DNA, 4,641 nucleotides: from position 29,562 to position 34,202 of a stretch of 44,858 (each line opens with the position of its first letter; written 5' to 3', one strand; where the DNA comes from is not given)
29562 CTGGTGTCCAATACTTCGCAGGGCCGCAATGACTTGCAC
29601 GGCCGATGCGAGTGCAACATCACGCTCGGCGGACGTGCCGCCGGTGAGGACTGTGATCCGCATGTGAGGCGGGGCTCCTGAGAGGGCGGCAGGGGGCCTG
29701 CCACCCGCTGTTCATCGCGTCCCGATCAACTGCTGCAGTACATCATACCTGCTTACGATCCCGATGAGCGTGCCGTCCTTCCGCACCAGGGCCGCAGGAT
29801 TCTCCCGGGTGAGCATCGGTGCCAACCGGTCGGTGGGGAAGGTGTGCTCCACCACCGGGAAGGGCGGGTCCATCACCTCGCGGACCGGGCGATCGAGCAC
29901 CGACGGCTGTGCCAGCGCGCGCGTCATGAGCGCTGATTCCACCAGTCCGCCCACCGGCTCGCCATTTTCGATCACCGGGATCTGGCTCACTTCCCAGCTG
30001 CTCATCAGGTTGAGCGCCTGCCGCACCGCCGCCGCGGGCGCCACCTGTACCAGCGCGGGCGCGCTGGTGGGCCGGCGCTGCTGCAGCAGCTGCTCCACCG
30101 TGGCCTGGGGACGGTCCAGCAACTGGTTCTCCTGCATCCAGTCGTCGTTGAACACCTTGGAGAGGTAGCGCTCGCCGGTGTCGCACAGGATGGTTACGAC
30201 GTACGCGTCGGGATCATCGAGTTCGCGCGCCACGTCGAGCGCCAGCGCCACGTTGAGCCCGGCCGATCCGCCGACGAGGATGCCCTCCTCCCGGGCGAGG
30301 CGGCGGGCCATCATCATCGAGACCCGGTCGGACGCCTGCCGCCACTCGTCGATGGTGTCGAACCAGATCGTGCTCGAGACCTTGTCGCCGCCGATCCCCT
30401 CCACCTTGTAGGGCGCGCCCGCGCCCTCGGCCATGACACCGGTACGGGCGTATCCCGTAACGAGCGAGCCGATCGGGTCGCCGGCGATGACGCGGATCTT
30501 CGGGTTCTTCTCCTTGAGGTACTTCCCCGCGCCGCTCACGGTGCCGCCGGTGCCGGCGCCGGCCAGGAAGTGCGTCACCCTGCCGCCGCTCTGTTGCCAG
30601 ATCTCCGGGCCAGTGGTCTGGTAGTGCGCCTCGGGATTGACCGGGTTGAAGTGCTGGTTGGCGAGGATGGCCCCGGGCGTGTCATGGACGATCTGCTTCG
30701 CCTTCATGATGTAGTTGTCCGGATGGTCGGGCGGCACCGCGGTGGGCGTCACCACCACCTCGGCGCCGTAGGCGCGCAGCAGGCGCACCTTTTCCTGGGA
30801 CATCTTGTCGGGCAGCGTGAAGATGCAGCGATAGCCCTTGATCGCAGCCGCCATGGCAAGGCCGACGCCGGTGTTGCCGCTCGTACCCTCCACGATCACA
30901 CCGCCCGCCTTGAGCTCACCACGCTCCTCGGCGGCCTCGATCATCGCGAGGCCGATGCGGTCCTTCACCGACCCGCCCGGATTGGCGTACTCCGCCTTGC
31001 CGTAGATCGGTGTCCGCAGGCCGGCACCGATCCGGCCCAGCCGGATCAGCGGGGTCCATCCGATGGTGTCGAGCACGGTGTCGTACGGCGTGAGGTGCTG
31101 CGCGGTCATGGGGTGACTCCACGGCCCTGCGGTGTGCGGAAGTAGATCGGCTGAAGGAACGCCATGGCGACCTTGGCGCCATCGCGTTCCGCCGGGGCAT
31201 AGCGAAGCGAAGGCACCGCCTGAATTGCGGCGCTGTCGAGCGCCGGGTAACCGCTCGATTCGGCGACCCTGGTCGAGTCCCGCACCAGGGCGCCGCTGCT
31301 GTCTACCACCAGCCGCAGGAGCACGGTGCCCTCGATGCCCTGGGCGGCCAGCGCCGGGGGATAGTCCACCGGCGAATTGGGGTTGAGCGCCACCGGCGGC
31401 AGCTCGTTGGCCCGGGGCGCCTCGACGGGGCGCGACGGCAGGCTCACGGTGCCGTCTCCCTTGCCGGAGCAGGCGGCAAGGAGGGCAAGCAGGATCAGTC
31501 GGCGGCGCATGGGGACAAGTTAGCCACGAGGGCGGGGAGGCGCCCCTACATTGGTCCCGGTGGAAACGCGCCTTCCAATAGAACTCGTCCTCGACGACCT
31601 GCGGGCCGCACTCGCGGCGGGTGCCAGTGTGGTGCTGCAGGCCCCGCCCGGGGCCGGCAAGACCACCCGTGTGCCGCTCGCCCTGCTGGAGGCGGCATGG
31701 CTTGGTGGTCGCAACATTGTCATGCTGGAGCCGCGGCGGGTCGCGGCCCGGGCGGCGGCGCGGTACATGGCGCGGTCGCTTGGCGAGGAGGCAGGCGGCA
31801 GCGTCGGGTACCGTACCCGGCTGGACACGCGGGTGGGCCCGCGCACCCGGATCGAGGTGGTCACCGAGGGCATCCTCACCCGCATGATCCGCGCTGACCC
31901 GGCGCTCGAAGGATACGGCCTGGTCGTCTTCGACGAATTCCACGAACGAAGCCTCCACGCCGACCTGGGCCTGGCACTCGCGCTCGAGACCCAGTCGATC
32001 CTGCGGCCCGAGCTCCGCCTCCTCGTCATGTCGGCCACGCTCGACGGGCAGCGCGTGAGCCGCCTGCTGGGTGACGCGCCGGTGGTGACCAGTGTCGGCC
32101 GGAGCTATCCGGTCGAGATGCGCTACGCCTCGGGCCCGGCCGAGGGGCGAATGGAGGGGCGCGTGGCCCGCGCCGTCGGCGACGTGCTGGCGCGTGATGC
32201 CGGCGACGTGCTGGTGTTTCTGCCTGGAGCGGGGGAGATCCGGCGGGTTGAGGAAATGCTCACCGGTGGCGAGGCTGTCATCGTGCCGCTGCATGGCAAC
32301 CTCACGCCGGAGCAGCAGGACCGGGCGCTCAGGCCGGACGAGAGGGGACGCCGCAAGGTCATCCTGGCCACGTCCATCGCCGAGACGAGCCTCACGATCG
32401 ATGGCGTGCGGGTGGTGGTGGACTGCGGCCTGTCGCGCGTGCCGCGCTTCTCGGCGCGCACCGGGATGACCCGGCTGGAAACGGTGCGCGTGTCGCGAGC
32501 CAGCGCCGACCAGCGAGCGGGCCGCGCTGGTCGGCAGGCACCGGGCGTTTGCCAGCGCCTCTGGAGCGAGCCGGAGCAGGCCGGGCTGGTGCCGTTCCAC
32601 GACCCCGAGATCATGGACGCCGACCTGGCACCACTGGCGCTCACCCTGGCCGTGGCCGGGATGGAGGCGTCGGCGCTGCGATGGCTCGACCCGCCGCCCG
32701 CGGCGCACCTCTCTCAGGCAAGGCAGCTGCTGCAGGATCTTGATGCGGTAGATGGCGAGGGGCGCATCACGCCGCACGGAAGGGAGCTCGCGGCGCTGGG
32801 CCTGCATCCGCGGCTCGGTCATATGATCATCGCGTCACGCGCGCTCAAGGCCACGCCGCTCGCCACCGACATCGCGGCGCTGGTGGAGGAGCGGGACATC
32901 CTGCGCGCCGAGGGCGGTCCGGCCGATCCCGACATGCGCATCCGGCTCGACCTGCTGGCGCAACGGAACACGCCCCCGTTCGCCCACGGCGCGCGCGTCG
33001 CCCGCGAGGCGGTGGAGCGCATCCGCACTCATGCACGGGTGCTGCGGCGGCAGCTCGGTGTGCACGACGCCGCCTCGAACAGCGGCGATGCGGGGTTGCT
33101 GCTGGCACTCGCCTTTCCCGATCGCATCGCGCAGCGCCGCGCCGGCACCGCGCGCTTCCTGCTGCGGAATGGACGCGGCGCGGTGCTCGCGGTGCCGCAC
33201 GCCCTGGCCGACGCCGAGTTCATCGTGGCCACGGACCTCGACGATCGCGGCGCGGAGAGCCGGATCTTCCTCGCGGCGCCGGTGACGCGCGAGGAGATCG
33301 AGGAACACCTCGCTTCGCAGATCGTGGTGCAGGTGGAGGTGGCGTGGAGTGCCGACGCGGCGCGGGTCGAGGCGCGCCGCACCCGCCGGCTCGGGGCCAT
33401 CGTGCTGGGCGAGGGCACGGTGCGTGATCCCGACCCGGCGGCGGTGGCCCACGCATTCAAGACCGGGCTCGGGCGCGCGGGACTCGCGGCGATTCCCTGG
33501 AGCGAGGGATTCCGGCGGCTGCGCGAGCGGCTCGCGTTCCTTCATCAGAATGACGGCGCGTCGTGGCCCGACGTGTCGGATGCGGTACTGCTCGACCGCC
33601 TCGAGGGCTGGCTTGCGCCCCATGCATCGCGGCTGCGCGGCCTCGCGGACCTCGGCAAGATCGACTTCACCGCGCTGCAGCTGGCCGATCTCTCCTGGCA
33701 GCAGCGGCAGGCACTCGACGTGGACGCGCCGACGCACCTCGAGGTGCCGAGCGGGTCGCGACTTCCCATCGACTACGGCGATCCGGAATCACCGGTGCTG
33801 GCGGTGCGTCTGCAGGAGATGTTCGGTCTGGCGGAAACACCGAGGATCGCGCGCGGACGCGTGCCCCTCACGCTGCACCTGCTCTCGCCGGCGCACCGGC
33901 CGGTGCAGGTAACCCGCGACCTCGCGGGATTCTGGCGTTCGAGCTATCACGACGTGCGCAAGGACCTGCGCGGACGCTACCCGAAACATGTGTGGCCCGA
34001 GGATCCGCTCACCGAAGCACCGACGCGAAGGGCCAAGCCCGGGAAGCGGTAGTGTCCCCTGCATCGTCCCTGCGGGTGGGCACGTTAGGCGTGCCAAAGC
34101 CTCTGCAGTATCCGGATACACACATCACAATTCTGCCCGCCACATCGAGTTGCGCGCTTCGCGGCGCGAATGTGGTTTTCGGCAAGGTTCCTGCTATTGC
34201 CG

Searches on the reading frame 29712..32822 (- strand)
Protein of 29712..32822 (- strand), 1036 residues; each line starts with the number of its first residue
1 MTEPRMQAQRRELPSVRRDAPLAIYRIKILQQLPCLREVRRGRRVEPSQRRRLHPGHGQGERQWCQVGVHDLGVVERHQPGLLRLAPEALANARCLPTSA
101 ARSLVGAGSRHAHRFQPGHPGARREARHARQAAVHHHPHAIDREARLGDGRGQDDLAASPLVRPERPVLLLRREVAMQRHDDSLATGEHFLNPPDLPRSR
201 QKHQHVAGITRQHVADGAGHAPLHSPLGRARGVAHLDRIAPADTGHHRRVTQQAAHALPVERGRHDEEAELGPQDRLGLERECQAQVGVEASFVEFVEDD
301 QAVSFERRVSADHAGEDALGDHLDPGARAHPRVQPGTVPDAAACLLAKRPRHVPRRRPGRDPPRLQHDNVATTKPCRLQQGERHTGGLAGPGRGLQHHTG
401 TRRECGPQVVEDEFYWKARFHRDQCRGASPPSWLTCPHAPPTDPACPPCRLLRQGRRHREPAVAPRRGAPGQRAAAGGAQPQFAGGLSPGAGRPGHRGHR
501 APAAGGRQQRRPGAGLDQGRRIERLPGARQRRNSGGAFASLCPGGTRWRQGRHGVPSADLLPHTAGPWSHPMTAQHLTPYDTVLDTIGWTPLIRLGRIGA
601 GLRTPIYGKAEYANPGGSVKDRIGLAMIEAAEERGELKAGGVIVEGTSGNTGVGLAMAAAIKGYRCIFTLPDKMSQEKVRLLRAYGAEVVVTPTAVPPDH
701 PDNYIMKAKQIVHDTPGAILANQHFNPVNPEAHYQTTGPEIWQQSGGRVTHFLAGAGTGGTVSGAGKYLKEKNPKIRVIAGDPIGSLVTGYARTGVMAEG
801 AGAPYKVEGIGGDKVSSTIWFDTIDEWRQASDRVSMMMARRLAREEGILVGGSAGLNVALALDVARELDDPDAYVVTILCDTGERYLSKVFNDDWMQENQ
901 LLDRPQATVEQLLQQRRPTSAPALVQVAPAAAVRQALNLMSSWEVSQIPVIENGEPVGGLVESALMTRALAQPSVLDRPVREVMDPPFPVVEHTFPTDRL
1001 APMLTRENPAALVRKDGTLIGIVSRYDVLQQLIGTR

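Call 55: search_protein_families(library=pfam, proteins=[window:29712-32822:-], max_evalue=0.0001)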
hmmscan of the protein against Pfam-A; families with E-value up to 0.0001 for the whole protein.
window:29712-32822:- (1036 aa): 2 families
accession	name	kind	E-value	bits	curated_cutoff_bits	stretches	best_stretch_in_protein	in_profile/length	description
PF00291.31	PALP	-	4.6e-74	249.8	35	1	584-881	2-295/295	Pyridoxal-phosphate dependent enzyme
PF00571.33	CBS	-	9e-11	42.4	24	1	980-1032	1-55/57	CBS domain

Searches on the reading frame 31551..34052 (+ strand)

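Call 55: search_protein_families(library=pfam, proteins=[window:31551-34052:+], max_evalue=0.0001)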
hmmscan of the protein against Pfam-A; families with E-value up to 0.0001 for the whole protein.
window:31551-34052:+ (833 aa): 3 families
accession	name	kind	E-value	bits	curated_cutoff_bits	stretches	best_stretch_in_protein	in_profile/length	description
PF08482.15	HrpB_C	-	9e-54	181.8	25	1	687-819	1-133/133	ATP-dependent helicase C-terminal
PF00271.37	Helicase_C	-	1.5e-13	51.4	23.5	1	214-328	12-108/110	Helicase conserved C-terminal domain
PF00270.35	DEAD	-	1.1e-10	42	26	1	21-170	11-165/167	DEAD/DEAH box helicase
